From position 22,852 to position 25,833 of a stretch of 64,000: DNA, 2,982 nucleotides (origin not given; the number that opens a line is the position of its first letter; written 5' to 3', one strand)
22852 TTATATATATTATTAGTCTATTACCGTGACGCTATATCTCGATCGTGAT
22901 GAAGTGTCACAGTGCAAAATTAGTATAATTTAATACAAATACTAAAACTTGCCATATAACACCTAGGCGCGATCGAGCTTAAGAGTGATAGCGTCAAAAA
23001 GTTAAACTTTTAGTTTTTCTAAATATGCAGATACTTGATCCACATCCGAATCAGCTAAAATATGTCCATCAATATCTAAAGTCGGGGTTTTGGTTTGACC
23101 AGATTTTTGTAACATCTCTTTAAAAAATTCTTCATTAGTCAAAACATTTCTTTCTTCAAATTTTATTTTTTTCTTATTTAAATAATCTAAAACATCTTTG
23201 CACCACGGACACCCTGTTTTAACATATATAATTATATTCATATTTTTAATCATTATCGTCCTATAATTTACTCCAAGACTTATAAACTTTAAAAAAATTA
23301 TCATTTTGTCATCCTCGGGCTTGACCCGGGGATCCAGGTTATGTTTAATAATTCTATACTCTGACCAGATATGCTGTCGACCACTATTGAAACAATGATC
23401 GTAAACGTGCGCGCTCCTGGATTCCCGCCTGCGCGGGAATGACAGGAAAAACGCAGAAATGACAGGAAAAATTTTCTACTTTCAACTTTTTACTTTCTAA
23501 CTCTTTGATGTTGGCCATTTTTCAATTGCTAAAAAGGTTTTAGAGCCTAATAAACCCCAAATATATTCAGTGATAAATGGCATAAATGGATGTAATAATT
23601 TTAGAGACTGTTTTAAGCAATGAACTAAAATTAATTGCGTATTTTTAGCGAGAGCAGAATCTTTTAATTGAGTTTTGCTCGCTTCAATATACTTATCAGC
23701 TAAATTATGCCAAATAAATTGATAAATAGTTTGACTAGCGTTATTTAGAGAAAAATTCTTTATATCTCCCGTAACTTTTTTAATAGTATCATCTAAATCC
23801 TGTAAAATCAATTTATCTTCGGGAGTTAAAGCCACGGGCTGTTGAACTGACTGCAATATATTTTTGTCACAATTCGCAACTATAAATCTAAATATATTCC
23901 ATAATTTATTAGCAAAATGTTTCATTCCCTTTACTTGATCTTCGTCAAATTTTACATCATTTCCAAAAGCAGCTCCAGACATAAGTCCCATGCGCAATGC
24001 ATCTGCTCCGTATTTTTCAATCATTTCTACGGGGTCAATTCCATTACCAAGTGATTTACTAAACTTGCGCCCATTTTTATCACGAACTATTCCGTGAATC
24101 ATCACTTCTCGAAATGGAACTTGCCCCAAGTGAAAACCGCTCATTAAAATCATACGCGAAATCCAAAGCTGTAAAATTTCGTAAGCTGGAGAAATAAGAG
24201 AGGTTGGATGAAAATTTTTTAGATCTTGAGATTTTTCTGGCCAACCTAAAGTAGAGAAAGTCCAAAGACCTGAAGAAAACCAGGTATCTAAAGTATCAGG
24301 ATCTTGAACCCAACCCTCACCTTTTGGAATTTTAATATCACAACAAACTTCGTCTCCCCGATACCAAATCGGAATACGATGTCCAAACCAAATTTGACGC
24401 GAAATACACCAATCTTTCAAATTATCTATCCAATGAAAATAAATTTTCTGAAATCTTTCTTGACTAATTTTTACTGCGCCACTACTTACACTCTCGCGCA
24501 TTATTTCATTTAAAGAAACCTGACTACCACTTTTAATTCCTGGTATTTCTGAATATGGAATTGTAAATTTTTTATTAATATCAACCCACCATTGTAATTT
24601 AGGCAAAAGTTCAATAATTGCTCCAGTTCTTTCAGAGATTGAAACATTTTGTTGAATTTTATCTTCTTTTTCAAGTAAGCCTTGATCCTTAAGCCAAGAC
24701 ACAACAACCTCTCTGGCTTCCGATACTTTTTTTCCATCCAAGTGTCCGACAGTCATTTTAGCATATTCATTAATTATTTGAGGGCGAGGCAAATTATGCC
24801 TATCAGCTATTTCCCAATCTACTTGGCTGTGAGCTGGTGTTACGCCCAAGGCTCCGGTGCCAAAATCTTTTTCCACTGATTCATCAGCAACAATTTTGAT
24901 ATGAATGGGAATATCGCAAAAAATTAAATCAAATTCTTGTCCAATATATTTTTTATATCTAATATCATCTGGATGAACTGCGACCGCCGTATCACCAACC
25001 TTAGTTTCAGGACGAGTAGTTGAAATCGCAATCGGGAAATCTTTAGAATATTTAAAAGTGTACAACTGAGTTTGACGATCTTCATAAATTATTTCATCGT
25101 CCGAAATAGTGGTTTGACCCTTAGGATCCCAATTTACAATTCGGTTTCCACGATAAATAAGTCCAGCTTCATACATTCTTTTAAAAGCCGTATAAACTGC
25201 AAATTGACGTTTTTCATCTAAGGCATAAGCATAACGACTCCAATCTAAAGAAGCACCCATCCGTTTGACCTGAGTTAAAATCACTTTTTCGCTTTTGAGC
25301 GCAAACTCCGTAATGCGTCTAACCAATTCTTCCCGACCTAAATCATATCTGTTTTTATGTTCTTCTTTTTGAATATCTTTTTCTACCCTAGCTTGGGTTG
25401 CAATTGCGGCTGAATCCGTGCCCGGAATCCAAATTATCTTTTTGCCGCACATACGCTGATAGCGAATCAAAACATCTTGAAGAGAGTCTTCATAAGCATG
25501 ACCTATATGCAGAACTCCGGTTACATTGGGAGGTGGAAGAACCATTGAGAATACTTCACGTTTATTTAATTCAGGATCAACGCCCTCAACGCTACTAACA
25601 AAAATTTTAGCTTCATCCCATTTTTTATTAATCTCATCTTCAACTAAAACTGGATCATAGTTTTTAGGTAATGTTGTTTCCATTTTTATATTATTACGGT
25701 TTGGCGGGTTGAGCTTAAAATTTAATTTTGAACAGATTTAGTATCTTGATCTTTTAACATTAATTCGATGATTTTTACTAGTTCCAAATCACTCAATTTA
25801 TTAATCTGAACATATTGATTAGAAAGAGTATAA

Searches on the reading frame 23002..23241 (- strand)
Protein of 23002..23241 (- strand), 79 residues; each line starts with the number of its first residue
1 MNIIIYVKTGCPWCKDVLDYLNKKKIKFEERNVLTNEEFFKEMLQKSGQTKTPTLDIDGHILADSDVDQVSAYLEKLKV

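Call 100: search_protein_families(library=pfam, proteins=[window:23002-23241:-], max_evalue=0.01)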
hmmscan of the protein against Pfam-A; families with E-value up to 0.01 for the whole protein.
window:23002-23241:- (79 aa): 6 families
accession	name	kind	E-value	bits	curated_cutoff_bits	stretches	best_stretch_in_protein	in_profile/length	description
PF00462.30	Glutaredoxin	-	3.3e-17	62.9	22.9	1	3-60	1-58/60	Glutaredoxin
PF13417.12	GST_N_3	-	9e-10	39.2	22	1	6-75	2-68/75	Glutathione S-transferase, N-terminal domain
PF13409.12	GST_N_2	-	3.5e-06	27.9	25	1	11-67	2-62/70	Glutathione S-transferase, N-terminal domain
PF05768.20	Glrx-like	-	4.1e-06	27.5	26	1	3-74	2-76/77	Glutaredoxin-like domain (DUF836)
PF13462.12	Thioredoxin_4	-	0.0001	23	23.2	1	37-76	126-165/165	Thioredoxin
PF13192.12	Thioredoxin_3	-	0.0005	20.5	24.8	1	1-61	1-59/76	Thioredoxin domain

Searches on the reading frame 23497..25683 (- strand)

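Call 100: search_protein_families(library=pfam, proteins=[window:23497-25683:-], max_evalue=0.01)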
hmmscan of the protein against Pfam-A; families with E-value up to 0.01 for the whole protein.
window:23497-25683:- (728 aa): 5 families
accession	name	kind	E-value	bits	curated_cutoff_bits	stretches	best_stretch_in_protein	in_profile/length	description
PF00133.28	tRNA-synt_1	-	1.9e-112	376.5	22.7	1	18-579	2-413/414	tRNA synthetases class I (I, L, M and V)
PF08264.19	Anticodon_1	-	9e-31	107.2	25.1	1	623-725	1-106/148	Anticodon-binding domain of tRNA ligase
PF09334.17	tRNA-synt_1g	-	3.7e-20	72.5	20.1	2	53-198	9-135/391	tRNA synthetases class I (M)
PF13603.12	tRNA-synt_1_2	-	1.8e-05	24.8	25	1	263-309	99-145/185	Leucyl-tRNA synthetase, editing domain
PF01406.26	tRNA-synt_1e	-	8.5e-05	22.5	27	0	528-585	241-297/301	tRNA synthetases class I (C) catalytic domain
